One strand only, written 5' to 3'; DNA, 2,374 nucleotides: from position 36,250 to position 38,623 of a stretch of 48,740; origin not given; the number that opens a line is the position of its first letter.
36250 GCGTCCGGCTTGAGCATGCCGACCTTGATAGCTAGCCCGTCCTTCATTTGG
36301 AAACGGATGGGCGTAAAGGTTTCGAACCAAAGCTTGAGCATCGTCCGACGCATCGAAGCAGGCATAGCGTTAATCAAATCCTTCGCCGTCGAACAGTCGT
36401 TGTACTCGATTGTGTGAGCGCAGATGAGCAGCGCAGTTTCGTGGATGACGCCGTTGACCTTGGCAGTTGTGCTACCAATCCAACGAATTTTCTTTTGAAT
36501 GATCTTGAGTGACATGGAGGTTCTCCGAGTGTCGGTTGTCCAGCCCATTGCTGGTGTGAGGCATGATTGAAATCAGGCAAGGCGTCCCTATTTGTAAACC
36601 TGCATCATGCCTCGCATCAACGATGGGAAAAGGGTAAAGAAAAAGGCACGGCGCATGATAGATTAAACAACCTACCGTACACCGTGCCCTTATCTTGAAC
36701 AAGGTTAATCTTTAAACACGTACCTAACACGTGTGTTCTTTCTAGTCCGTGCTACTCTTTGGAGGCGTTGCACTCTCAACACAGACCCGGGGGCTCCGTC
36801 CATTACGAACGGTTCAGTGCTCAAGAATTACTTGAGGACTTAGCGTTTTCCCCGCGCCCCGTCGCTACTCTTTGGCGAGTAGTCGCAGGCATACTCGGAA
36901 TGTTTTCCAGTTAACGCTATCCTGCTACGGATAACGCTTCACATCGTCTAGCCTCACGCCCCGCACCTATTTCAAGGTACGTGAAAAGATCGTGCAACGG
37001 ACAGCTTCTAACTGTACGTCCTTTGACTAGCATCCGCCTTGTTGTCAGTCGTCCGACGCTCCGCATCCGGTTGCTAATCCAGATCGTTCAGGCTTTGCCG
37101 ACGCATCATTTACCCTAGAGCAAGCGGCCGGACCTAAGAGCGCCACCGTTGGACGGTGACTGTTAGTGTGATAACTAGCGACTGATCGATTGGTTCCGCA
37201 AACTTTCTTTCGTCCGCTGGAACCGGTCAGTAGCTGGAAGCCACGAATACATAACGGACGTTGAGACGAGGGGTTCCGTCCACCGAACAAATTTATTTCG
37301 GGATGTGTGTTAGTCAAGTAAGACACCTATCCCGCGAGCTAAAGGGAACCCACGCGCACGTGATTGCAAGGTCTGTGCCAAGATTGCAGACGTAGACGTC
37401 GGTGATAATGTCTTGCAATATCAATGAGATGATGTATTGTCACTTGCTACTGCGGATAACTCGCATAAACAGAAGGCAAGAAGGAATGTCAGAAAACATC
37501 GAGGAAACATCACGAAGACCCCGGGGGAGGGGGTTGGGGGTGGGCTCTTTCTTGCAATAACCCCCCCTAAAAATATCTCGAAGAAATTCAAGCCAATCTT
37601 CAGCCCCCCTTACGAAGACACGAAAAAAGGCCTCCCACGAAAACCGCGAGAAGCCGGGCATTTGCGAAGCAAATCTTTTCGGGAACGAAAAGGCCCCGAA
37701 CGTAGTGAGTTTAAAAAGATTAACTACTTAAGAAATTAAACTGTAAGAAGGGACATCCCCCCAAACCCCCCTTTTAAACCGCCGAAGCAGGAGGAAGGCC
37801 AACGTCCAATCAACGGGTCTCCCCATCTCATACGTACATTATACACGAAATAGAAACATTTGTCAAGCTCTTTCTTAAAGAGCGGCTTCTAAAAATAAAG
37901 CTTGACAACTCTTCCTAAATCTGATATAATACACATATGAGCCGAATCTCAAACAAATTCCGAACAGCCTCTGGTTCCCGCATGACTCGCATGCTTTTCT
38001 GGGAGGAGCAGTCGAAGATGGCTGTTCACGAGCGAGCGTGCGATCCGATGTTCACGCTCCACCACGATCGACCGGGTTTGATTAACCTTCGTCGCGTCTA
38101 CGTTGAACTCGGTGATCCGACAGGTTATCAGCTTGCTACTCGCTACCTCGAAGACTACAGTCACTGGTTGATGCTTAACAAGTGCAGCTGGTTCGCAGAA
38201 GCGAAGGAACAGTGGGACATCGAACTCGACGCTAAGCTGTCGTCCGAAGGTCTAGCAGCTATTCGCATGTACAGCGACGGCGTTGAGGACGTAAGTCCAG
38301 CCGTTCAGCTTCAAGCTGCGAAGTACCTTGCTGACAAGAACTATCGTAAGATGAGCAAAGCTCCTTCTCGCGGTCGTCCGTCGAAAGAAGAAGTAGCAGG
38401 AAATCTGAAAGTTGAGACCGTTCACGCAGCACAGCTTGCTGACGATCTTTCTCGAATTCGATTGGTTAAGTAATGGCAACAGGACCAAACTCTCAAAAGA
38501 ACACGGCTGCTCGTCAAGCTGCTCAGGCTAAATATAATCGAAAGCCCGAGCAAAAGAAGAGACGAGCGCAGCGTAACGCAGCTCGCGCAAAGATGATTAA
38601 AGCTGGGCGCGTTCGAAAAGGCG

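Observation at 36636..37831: A 1.2-kb ORF-free, highly structured transcript between a perfect promoter and a hairpin plus U-run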

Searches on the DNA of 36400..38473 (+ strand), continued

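Call 93: search_with_rna_model(model_id=R1, sources=[L001, L083, L104, L092, L157, L087, L154, L105, L101], max_evalue=0.05, filters=off, make_alignment=true, show_alignments=5)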
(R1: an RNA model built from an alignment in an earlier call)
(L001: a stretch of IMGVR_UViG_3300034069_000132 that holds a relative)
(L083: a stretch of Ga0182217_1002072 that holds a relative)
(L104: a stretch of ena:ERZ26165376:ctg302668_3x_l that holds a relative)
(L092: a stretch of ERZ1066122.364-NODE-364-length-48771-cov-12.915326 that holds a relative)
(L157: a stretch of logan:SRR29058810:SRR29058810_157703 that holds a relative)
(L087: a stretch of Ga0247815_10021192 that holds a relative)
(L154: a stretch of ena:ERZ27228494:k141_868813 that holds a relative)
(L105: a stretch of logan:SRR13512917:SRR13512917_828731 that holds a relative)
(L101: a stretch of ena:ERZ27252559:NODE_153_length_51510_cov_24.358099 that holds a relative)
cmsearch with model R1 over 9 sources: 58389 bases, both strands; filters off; matches with E-value up to 0.05: 5.
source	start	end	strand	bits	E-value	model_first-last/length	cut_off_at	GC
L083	151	317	-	161.1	3.4e-43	1-167/167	no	0.57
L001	1147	1311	-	147.1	2.3e-39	1-167/167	no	0.55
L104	3085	3251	-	144.7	1.1e-38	1-167/167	no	0.56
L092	2558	2709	-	29.6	5e-07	1-167/167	no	0.57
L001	206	246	+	12.6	0.024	1-167/167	no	0.56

Alignment A10: 5 matches aligned to the model, 187 columns, each read 5' to 3' on its own strand. Consensus structure (alignment columns), stored with it:
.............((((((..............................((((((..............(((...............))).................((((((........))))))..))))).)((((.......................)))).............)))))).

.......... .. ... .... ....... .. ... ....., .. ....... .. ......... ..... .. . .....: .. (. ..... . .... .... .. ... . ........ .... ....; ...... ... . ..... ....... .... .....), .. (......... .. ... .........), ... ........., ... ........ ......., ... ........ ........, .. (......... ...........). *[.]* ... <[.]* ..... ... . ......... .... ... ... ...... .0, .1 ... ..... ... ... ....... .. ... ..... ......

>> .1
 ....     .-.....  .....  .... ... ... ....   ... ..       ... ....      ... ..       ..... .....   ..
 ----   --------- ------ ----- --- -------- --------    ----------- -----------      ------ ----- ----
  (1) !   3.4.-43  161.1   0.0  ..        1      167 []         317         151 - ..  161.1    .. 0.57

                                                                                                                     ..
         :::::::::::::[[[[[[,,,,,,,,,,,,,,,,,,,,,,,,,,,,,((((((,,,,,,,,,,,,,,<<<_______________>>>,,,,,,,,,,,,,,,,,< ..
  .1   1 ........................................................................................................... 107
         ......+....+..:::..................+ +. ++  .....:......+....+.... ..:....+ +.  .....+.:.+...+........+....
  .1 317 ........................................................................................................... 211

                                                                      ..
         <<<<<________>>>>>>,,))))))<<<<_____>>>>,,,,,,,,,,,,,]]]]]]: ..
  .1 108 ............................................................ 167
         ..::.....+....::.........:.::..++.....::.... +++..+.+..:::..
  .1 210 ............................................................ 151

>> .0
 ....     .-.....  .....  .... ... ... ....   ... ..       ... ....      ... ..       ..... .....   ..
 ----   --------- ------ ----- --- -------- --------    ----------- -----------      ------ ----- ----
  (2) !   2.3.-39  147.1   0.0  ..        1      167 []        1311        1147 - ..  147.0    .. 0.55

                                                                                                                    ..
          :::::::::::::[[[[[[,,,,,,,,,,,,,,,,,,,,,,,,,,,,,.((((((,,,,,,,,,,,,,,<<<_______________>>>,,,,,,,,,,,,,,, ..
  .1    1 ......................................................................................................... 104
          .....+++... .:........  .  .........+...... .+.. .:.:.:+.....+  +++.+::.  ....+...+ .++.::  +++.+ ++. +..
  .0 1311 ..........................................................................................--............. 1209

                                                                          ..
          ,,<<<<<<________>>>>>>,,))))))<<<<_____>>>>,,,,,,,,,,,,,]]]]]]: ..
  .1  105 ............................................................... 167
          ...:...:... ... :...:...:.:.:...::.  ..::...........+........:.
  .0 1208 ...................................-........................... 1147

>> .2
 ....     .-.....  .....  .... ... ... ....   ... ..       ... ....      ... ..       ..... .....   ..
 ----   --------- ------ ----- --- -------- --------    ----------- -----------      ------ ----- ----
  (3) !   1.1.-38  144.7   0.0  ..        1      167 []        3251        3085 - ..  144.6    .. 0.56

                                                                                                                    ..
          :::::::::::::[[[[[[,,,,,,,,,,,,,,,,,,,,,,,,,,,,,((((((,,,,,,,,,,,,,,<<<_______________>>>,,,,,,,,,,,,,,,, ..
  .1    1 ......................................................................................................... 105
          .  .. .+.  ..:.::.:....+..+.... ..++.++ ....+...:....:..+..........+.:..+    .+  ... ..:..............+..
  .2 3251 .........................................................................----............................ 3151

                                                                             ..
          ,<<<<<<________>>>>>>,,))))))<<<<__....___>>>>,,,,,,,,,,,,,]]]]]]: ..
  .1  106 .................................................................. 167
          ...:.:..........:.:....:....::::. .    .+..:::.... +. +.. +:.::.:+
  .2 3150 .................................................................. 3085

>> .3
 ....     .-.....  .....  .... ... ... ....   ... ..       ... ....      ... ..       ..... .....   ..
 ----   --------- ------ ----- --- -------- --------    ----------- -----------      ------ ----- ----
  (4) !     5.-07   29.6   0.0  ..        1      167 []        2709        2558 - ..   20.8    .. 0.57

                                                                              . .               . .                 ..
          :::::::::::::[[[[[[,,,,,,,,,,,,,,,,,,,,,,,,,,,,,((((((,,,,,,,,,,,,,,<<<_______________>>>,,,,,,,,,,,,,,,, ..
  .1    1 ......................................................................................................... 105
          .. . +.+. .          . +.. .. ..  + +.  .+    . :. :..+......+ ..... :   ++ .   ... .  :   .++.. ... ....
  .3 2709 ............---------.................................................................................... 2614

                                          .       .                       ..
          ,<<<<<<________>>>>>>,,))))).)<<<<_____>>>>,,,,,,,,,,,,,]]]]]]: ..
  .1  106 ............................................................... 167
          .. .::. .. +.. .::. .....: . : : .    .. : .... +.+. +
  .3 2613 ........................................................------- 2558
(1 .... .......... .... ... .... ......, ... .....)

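Call 96: search_with_rna_model(model_id=R1, sources=[window, L001, L083, L104, L092, L084], max_evalue=0.0001, make_alignment=true)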
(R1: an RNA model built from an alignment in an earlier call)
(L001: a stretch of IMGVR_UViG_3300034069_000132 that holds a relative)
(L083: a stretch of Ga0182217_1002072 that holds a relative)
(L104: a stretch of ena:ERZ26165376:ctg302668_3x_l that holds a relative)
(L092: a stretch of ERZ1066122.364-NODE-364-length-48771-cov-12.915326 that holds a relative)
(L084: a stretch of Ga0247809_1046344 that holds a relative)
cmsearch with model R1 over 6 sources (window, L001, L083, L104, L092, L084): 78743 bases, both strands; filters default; matches with E-value up to 0.0001: 6.
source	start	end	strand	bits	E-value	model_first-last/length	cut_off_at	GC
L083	151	317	-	161.1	4.5e-43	1-167/167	no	0.57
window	37025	37192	-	160.6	6.3e-43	1-167/167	no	0.55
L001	1147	1311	-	147.1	3.1e-39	1-167/167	no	0.55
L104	3085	3251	-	144.7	1.5e-38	1-167/167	no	0.56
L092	2558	2709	-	29.7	6.6e-07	1-167/167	no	0.57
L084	1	74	-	29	1e-06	1-73/167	3'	0.57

Alignment A11: 6 matches aligned to the model, 179 columns, each read 5' to 3' on its own strand. Consensus structure (alignment columns), stored with it:
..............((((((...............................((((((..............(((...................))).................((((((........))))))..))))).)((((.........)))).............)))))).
